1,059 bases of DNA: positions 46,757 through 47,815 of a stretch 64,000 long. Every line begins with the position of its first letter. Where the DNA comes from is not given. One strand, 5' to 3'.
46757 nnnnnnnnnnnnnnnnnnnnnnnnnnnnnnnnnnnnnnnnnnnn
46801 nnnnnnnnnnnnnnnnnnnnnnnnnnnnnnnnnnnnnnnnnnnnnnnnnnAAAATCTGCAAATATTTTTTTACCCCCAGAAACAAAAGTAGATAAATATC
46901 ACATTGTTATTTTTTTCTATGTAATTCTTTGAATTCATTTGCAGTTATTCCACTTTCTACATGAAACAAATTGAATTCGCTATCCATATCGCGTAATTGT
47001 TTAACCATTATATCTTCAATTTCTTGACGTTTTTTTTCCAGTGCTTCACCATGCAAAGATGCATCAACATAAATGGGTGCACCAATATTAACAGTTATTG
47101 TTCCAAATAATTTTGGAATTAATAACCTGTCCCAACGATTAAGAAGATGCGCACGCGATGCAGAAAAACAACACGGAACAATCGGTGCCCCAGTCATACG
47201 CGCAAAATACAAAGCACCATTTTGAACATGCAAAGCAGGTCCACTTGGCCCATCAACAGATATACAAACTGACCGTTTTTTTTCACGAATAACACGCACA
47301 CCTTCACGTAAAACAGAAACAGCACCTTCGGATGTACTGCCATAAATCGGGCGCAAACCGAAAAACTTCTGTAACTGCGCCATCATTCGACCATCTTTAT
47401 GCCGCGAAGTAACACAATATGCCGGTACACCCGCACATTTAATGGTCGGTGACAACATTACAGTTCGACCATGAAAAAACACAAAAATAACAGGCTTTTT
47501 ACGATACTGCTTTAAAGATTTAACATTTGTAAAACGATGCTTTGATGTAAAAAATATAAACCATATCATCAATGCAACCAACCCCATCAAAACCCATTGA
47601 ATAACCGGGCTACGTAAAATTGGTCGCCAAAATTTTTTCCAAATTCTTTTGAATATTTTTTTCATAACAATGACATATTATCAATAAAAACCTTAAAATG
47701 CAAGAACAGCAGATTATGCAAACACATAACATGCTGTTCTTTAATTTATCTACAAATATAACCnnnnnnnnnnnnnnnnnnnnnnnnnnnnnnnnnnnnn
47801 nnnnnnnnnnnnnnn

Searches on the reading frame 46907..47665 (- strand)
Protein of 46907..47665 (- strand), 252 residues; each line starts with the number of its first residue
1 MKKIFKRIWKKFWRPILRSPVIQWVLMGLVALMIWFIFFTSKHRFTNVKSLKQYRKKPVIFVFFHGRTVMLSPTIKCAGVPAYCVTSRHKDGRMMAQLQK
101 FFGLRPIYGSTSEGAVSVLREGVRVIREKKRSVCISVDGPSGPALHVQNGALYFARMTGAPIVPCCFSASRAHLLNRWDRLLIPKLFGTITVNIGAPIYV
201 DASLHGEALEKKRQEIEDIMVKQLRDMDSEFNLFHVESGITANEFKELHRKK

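Call 3: search_protein_families(library=pfam, proteins=[window:46907-47665:-])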
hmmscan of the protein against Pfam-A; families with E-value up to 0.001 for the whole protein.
window:46907-47665:- (252 aa): 1 family
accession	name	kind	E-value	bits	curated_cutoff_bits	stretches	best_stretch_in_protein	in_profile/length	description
PF04028.18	DUF374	-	1.5e-16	60.2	26.8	1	80-144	6-69/69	Domain of unknown function (DUF374)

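Call 10: search_protein_families(library=ncbifam, proteins=[window:46907-47665:-])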
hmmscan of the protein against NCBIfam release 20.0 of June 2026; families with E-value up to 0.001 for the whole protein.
window:46907-47665:- (252 aa): 0 families
